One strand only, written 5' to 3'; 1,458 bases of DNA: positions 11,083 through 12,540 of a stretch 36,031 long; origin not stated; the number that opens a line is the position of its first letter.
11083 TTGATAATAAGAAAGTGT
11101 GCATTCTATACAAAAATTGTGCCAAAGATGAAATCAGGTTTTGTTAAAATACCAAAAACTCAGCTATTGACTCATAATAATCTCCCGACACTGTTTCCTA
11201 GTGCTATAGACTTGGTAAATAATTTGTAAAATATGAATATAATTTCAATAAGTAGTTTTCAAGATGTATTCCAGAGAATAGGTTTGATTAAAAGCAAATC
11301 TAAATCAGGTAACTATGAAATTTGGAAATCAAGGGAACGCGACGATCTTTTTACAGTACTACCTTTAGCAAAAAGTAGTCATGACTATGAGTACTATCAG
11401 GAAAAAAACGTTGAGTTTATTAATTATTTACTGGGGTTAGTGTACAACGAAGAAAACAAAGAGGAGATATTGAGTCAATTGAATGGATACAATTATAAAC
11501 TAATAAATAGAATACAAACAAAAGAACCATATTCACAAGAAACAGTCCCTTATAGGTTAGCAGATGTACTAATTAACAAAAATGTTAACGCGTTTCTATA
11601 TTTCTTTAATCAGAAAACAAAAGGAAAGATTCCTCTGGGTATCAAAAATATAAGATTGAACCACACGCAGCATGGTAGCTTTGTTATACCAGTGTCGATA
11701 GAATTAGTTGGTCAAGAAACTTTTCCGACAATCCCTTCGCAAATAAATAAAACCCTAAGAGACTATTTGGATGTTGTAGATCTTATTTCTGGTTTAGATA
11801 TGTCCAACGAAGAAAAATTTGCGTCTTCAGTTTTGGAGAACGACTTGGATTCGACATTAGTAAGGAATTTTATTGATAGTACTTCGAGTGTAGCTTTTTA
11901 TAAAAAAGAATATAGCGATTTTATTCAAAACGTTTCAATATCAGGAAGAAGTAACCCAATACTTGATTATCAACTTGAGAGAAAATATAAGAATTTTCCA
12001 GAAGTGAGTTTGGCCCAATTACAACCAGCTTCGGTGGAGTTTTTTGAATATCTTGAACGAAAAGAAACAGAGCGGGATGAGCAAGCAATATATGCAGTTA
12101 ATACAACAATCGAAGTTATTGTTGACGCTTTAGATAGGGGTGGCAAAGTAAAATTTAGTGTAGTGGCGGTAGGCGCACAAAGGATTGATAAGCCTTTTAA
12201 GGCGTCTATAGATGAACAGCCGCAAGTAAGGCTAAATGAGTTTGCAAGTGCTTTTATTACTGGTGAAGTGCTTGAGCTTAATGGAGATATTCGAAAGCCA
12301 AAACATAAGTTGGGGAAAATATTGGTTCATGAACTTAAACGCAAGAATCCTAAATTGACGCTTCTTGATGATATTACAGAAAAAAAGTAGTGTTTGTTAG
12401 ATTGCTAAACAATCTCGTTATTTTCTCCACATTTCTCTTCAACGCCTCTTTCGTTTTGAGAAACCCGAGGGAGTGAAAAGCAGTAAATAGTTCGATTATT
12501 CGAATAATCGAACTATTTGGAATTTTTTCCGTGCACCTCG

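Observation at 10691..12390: Self-promoted two-gene cassette: DUF4365-like PD-(D/E)xK nuclease plus a 385-aa orphan, a candidate undescribed defence or conflict system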

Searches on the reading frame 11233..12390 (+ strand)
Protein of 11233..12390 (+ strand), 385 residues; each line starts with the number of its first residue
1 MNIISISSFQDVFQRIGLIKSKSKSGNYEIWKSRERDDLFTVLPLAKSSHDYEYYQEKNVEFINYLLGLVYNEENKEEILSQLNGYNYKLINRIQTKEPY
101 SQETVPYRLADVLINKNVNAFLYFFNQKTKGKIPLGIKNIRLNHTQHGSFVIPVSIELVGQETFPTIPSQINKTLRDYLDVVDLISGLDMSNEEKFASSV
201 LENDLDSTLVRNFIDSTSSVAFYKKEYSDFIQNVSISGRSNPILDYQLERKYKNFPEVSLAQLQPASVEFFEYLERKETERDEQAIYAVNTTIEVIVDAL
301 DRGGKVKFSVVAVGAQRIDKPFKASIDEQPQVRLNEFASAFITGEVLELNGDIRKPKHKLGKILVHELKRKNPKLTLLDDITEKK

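Call 4: search_protein_families(library=pfam, proteins=[window:11233-12390:+], max_evalue=1)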
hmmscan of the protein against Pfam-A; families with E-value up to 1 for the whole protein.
window:11233-12390:+ (385 aa): 1 family
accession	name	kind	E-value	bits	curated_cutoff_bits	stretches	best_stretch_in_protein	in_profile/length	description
PF00216.26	Bac_DNA_binding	-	0.11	13.2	22.4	1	269-309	5-45/90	Bacterial DNA-binding protein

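Call 5: search_protein_families(library=padloc, proteins=[window:11233-12390:+], max_evalue=1)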
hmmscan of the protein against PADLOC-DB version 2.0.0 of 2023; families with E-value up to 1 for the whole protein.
window:11233-12390:+ (385 aa): 7 families
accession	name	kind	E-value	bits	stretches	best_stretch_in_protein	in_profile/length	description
PDLC04303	PDC-M02B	-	1.8e-05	21.9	1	26-313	36-326/383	-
PDLC04330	PDC-M02B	-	1.8e-05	21.8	1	4-155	12-168/375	-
PDLC04308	PDC-M02B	-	0.00017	18.3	1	24-161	36-180/391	-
PDLC04311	PDC-M02B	-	0.00018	18.6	2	138-154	146-162/384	-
PDLC04329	PDC-M02B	-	0.0016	15.1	1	137-162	145-170/377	-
PDLC04310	PDC-M02B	-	0.015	12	1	5-73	7-77/394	-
PDLC04298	PDC-M02B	-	0.021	11.7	1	137-156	152-171/380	-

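Call 14: find_homologous_proteins(query=window:11233-12390:+, max_evalue=0.001)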
Query window:11233-12390:+ (385 aa): 11 proteins with E <= 0.001 among 4528 candidates.
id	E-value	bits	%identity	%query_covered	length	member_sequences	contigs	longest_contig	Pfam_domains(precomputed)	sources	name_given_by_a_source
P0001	9.5e-236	800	100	96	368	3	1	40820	-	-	-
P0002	8.2e-124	432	54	98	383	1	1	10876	-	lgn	-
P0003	2.9e-86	308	42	97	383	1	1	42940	-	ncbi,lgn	-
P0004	7.6e-86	307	42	97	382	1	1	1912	-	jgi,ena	-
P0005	1.4e-84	303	42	98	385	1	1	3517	-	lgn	-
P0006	1.7e-82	296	41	98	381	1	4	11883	-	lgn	-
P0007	2.4e-80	289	38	97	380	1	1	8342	-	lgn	-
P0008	3.1e-80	288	40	98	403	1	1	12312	-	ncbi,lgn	-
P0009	1.8e-73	266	36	98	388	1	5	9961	-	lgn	-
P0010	3.7e-63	232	35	98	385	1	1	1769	-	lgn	-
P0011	7.5e-59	218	40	80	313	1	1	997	-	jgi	jgi:hypothetical protein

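Call 15: find_encoding_contigs(protein=P0003, flank=6000, max_places=3)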
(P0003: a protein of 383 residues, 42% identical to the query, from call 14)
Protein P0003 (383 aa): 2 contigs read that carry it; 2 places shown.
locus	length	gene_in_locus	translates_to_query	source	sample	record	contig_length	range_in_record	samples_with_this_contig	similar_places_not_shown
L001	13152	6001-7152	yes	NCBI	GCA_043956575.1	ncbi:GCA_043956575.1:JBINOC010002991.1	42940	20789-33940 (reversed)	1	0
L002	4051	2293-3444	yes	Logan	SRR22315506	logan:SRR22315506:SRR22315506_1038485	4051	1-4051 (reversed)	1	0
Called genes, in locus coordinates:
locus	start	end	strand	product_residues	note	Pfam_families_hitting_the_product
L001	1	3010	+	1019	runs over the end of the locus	PF04851:ResIII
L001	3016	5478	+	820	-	PF01555:N6_N4_Mtase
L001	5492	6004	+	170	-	PF14280:DUF4365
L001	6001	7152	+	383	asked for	-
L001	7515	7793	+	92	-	-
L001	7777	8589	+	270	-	PF00078:RVT_1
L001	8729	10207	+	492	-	PF11074:DUF2779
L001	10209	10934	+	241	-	PF22945:LEM-3_GIY-YIG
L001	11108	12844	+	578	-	PF13245:AAA_19, PF00580:UvrD-helicase, PF13361:UvrD_C (weak)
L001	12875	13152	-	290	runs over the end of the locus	PF00376:MerR (weak), PF12728:HTH_17, PF13411:MerR_1 (weak)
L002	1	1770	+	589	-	?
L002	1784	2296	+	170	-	PF14280:DUF4365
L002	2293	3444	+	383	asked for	-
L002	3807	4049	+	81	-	?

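Call 16: find_encoding_contigs(protein=P0002, flank=6000, max_places=3)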
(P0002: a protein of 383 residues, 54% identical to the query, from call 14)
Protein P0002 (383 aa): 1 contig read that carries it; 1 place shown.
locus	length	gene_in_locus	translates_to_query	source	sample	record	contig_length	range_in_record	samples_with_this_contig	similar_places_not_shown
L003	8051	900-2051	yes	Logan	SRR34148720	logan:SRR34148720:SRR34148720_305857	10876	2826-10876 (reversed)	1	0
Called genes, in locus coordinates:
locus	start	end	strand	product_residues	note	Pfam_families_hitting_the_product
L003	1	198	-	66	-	?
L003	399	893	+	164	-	PF14280:DUF4365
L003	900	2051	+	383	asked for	-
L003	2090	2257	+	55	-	-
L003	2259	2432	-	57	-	-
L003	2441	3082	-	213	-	-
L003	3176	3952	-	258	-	-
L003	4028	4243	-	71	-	PF24250:HVO_2718 (weak), PF12844:HTH_19, PF13560:HTH_31, PF13443:HTH_26 (weak), PF01381:HTH_3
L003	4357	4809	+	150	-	-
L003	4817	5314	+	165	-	-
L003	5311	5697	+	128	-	-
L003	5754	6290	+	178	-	PF16677:GP3_package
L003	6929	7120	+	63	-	PF00684:DnaJ_CXXCXGXG (faint)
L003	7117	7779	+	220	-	-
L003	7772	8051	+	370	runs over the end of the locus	PF03796:DnaB_C, PF13481:AAA_25 (faint), PF06745:ATPase (weak)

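Call 17: find_encoding_contigs(protein=P0008, flank=6000, max_places=3)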
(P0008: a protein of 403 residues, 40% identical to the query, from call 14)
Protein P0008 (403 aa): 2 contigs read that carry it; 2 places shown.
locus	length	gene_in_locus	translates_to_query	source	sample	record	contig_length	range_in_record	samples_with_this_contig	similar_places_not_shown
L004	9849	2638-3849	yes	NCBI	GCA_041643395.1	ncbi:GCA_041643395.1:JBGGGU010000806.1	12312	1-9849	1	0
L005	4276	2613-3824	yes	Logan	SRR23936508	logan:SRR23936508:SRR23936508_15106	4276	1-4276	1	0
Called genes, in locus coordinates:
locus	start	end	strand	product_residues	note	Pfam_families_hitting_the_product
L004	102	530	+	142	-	PF00565:SNase (weak), PF05901:Excalibur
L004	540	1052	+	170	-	PF18967:PycTM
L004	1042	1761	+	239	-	-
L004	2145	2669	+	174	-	PF14280:DUF4365 (weak)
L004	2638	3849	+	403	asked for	-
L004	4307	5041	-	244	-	PF18912:DZR_2, PF00156:Pribosyltran (faint)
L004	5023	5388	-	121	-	-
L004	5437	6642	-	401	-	PF00239:Resolvase, PF07508:Recombinase, PF13408:Zn_ribbon_recom (weak)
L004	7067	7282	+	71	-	PF13560:HTH_31, PF12844:HTH_19, PF01381:HTH_3, PF13443:HTH_26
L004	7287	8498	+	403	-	PF02517:Rce1-like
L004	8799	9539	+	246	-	PF01988:VIT1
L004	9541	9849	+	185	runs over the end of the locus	PF01169:GDT1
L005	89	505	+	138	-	PF05901:Excalibur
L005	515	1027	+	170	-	PF18967:PycTM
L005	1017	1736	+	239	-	-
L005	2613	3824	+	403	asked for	-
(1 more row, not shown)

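Call 29: predict_structure(alignment_id=A1)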
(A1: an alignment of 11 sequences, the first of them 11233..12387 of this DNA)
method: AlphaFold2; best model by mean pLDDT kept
length: 385 residues; sequences in the alignment: 11
mean_pLDDT: 82.9   pTM: 0.80
mean pLDDT of the five models: 82.9, 81.4, 80.2, 79.8, 77.9
residues with pLDDT >= 90: 145; 70-90: 182; 50-70: 39; < 50: 19
segments of 3 or more residues with pLDDT < 50: 159-164, 374-385
pLDDT, mean of each block of 10 residues (from residue 1): 83 89 94 90 91 93 90 86 81 80 65 84 84 62 59 65 57 90 90 89 90 91 89 89 84 89 91 92 91 91 87 88 90 86 82 94 86 43 31
secondary structure, 60 per line:
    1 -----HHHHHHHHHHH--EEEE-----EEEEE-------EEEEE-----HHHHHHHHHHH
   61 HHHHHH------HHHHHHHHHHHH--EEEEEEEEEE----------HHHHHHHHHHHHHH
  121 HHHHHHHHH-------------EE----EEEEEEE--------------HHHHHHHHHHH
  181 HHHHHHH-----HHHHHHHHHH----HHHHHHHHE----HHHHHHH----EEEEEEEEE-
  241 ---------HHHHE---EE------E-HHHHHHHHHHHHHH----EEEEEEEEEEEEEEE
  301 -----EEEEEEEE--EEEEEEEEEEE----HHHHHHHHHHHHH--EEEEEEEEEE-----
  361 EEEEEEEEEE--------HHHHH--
elements in order: H6-16 E19-22 E28-32 E40-44 H50-66 H73-84 E87-96 H107-129 E149-155 H170-187 H193-202 H207-214 H220-226 E231-239 H250-253 H268-281 E286-300 E306-313 E316-326 H331-343 E346-355 E361-370 H379-383

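Call 32: fold_search(model_id=the predicted structure, library=pdb)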
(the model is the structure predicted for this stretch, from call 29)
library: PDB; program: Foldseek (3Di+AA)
matches with E <= 10: 621; with E <= 0.001: 0
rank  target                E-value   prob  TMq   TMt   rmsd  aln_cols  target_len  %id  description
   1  9e3h_C                1.6e-02  0.93  0.14  0.38   8.4       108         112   10  Cryo EM structure of pertussis toxin in complex with neutralizing Fab PERT-61 (released 2025-10-29)
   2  9e3l_B                1.6e-02  0.84  0.14  0.35   9.8       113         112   12  Cryo EM structure of pertussis toxin in complex with neutralizing Fab PERT-169 and PERT-203 (released 2025-10-29)
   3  9mr7_B                2.2e-02  0.89  0.15  0.25   9.3       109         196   11  Genetiocally detoxified pertussis toxin in complex with hu1B7 Fab and hu11E6 Fab (released 2025-04-16)
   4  6d6q_I                3.3e-02  0.94  0.16  0.31  14.1       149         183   13  Human nuclear exosome-MTR4 RNA complex - overall reconstruction (released 2018-06-20)
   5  5gqo_B                3.4e-02  0.87  0.15  0.40   7.2        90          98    9  Structure of the second Single Stranded DNA Binding protein (SSBb) from Mycobacterium smegmatis (released 2016-10-12)
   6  8bwv_B                3.8e-02  0.99  0.16  0.61   4.8        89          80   13  Crystal Structure of SilF Cu(I) (released 2024-01-24)
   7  5okz_m                4.5e-02  0.63  0.13  0.24  15.3       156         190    9  Crystal Strucrure of the Mpp6 Exosome complex (released 2017-08-30)
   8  4ycu_B                4.8e-02  0.85  0.16  0.13   9.0       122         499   15  Crystal structure of cladosporin in complex with human lysyl-tRNA synthetase (released 2015-06-10)
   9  3bju_B                5.3e-02  0.93  0.18  0.14   8.4       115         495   12  Crystal Structure of tetrameric form of human lysyl-tRNA synthetase (released 2008-02-05)
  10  4k6l_A                5.9e-02  0.63  0.13  0.34   9.1       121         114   16  Structure of Typhoid Toxin (released 2013-07-17)
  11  9e3k_C                6.3e-02  0.84  0.15  0.26   8.7       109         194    8  Cryo EM structure of pertussis toxin in complex with neutralizing Fab PERT-199 (released 2025-10-29)
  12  9kyb_F                6.3e-02  0.69  0.12  0.31   8.1        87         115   17  PltBd1/PltBd2 heteropentameric holotoxin from S. diarizonae (released 2025-10-29)
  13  5hgq_C                6.6e-02  0.94  0.17  0.14   6.8       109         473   10  Loa loa Lysyl-tRNA synthetase in complex with Cladosporin. (released 2016-10-26)
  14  3eiv_D                6.6e-02  0.80  0.15  0.42   7.0        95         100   15  Crystal Structure of Single-stranded DNA-binding protein from Streptomyces coelicolor (released 2009-09-08)
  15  6cqm_H                7.0e-02  0.95  0.16  0.55   6.1        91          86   11  Crystal Structure of mitochondrial single-stranded DNA binding proteins from S. cerevisiae, Rim1 (Form2) (released 2018-05-30)
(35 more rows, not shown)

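Call 35: search_protein_representatives(alignment_id=A1)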
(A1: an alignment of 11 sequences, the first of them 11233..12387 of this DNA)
Query: 11 sequences, 383 profile positions. Proteins with E-value up to 0.001 (for the whole library): 34; up to 1e-10: 33; up to 1e-30: 26. The best 34 are listed.
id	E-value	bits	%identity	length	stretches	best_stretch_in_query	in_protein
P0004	2.9e-172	589.4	-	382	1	2-381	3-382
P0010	2.2e-157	540.4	-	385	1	1-382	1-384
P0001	1.8e-153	527.5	-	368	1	21-383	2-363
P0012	1.6e-143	494.7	-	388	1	5-383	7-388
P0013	3.6e-142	490.3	-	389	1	4-382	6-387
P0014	2.2e-140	484.4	-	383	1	2-381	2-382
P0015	4.0e-132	457.2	-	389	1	3-382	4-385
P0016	1.6e-130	452.0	-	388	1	5-382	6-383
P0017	1.2e-127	442.5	-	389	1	4-373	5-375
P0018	4.2e-123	427.5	-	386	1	4-381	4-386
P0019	1.5e-119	415.9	-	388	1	1-375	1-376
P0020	6.4e-117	407.2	-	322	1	64-380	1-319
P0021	1.4e-116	406.1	-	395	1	4-378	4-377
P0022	2.9e-105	368.8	-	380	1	12-376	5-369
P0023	5.5e-103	361.3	-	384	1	10-377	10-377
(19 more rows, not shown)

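Call 40: find_related_loci(query=A1, collection=metagenome_contigs, flank=6000)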
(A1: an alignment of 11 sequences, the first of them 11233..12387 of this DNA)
Query A1 (385 aa) in metagenome_contigs; peptide patterns used: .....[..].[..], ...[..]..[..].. (x = any residue, [..] = any of these).
557 stretches matched a pattern; 12 encode a relative of the query (tblastn E <= 1e-3); 12 distinct loci.
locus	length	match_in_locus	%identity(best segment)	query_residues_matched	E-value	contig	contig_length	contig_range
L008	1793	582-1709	42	3-375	3e-99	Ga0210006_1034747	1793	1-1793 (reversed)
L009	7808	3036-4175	41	2-380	3e-83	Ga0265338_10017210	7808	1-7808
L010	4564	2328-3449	40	9-383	5e-82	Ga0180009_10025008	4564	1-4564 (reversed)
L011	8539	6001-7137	39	7-380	8e-81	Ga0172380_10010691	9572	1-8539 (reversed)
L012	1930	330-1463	37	2-380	1e-77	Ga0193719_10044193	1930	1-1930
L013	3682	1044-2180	35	4-375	2e-74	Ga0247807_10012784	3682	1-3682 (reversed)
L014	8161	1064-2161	38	1-365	3e-74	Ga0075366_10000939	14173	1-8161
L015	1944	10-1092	35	11-368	2e-71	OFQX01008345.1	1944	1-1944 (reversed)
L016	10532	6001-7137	32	4-381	6e-61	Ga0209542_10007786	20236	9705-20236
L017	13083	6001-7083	37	9-368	9e-79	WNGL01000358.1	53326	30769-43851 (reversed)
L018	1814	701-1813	32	2-368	3e-57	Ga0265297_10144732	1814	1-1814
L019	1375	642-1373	38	1-242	2e-53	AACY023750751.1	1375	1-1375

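Call 41: find_encoding_contigs(protein=P0006, flank=6000, max_places=3)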
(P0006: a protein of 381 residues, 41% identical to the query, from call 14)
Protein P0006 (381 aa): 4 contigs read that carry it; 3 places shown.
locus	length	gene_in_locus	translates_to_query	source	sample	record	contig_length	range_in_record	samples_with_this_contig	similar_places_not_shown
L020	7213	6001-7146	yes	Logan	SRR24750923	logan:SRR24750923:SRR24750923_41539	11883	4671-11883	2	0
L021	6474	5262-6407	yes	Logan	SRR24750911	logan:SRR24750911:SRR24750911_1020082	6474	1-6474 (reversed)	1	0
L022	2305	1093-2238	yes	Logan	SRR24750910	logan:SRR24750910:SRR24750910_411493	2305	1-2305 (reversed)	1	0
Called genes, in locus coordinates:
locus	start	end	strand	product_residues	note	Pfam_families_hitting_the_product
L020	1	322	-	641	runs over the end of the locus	PF12704:MacB_PCD, PF02687:FtsX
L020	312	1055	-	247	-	PF00005:ABC_tran, PF02463:SMC_N (weak), PF13304:AAA_21 (faint)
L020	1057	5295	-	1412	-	PF10102:DUF2341, PF00041:fn3 (faint), PF16656:Pur_ac_phosph_N (weak)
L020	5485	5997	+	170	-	PF14280:DUF4365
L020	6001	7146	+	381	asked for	-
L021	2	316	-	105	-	?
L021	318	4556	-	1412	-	PF10102:DUF2341, PF00041:fn3 (faint), PF16656:Pur_ac_phosph_N (weak)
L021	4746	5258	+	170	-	PF14280:DUF4365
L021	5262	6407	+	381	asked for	-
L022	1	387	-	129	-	?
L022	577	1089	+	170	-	PF14280:DUF4365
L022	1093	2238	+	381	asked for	-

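Call 42: find_encoding_contigs(protein=P0009, flank=6000, max_places=3)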
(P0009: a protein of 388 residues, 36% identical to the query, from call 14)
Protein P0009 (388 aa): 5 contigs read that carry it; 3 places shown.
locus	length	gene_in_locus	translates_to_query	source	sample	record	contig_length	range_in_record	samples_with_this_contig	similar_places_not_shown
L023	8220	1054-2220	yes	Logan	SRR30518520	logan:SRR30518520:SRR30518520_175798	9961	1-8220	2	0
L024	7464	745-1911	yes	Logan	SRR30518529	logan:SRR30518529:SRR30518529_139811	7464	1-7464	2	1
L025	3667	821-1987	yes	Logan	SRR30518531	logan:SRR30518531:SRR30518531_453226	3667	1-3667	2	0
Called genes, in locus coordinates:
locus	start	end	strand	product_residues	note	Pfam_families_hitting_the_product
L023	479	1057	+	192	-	PF14280:DUF4365 (weak)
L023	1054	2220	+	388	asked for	-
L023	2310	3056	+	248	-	-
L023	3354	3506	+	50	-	-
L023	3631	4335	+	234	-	PF03988:DUF347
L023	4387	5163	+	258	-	PF02735:Ku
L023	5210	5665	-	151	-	-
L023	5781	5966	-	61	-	-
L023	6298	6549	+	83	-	-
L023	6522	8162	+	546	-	PF00989:PAS, PF08448:PAS_4 (weak), PF00512:HisKA, PF02518:HATPase_c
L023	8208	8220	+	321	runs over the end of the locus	PF00072:Response_reg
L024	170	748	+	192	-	PF14280:DUF4365 (weak)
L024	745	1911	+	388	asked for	-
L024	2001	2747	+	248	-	-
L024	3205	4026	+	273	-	PF03988:DUF347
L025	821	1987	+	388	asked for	-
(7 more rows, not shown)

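Call 43: find_encoding_contigs(protein=P0007, flank=6000, max_places=3)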
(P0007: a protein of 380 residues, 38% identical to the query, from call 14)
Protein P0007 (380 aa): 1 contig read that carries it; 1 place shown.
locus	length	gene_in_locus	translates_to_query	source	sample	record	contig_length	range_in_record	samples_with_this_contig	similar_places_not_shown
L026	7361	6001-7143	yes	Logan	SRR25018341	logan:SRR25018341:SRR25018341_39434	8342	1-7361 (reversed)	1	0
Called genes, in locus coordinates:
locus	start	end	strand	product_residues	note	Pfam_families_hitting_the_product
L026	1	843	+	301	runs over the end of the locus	PF00625:Guanylate_kin, PF13671:AAA_33 (weak)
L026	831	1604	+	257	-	-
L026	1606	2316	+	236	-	PF00834:Ribul_P_3_epim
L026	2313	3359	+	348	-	-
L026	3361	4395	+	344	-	PF01163:RIO1 (faint), PF01636:APH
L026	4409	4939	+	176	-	PF00293:NUDIX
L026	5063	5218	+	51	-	-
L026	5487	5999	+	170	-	PF14280:DUF4365 (weak)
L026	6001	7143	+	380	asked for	-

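Call 53: search_protein_families(library=padloc, alignment_id=A3, max_evalue=0.001)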
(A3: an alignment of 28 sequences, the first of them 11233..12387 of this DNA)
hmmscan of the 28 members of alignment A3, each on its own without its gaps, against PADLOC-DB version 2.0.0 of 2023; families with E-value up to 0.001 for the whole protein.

A. member 1, window:11233-12387:+ (385 aa): 4 families
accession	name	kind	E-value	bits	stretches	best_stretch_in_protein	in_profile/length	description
PDLC04303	PDC-M02B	-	1.8e-05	21.9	1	26-313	36-326/383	-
PDLC04330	PDC-M02B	-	1.8e-05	21.8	1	4-155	12-168/375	-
PDLC04308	PDC-M02B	-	0.00017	18.3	0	24-161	36-180/391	-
PDLC04311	PDC-M02B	-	0.00018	18.6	0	138-154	146-162/384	-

B. families by the number of members that match (of 28 scanned): 13 families
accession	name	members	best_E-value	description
PDLC04330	PDC-M02B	16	1e-10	-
PDLC04329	PDC-M02B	16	5.4e-06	-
PDLC04310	PDC-M02B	14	1.2e-07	-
PDLC04311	PDC-M02B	13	7.7e-09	-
PDLC04319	PDC-M02B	11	3e-07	-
PDLC04298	PDC-M02B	8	5.7e-07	-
PDLC04308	PDC-M02B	8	1.9e-05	-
PDLC04303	PDC-M02B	6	2.6e-07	-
PDLC04304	PDC-M02B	5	6.6e-08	-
PDLC04307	PDC-M02B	4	9e-07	-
PDLC04306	PDC-M02B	2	1.2e-07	-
PDLC04314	PDC-M02B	1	0.00013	-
PDLC04322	PDC-M02B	1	0.00084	-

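Call 56: search_protein_families(library=ncbifam, proteins=[window:11233-12387:+], max_evalue=0.01)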
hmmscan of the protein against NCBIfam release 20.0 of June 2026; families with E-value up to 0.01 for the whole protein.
window:11233-12387:+ (385 aa): 0 families

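Call 57: search_protein_families(library=phrogs, proteins=[window:11233-12387:+], max_evalue=0.01)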
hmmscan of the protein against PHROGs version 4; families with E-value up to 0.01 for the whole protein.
window:11233-12387:+ (385 aa): 0 families

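Call 61: fold_search(model_id=the predicted structure, library=viral)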
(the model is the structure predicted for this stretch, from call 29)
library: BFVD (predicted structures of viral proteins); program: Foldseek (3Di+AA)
matches with E <= 10: 628; with E <= 0.001: 3
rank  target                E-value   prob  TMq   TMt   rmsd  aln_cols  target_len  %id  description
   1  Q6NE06                2.7e-12  1.00  0.32  0.32  15.2       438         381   13  Uncharacterized protein [Leptospira phage LE1]
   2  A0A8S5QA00            2.6e-06  1.00  0.31  0.32  19.0       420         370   12  DUF6575 domain-containing protein [Siphoviridae sp. ctoic9]
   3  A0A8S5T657            2.3e-05  1.00  0.24  0.32  17.8       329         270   12  Uncharacterized protein [Myoviridae sp. ctLIM9]
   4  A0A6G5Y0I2            4.0e-02  0.63  0.14  0.34   9.0       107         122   17  (no name in the UniProt tables at hand)
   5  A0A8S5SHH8            5.2e-02  0.82  0.16  0.33   6.0        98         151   23  Single-stranded DNA-binding protein [Siphoviridae sp. ctzyE57]
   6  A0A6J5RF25            5.5e-02  0.96  0.15  0.27   4.6        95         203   16  Uncharacterized protein [uncultured Caudovirales phage]
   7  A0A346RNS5            6.9e-02  0.30  0.15  0.13  16.4       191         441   10  Lef-3 [Cryptophlebia peltastica nucleopolyhedrovirus]
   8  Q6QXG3                9.5e-02  0.25  0.15  0.16  19.3       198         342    8  Lef-3 [Agrotis segetum granulosis virus]
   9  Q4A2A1                1.6e-01  0.14  0.13  0.12  16.1       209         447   10  Uncharacterized protein [Emiliania huxleyi virus 86 (isolate United Kingdom/English Channel/1999)]
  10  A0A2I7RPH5            1.7e-01  0.85  0.16  0.16   4.5        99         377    4  (no name in the UniProt tables at hand)
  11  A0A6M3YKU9            1.7e-01  0.84  0.17  0.19   6.5       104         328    8  (no name in the UniProt tables at hand)
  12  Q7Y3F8                1.7e-01  0.63  0.16  0.46   6.8       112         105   14  Uncharacterized protein [Streptococcus phage C1]
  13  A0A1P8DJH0            1.7e-01  0.41  0.15  0.30   6.4       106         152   15  (no name in the UniProt tables at hand)
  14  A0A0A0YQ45            1.8e-01  0.72  0.18  0.43   5.6       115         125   14  Uncharacterized protein [Citrobacter phage Moon]
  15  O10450                1.8e-01  0.28  0.15  0.16  15.5       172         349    7  LEF-3 [Spodoptera littoralis nuclear polyhedrosis virus]
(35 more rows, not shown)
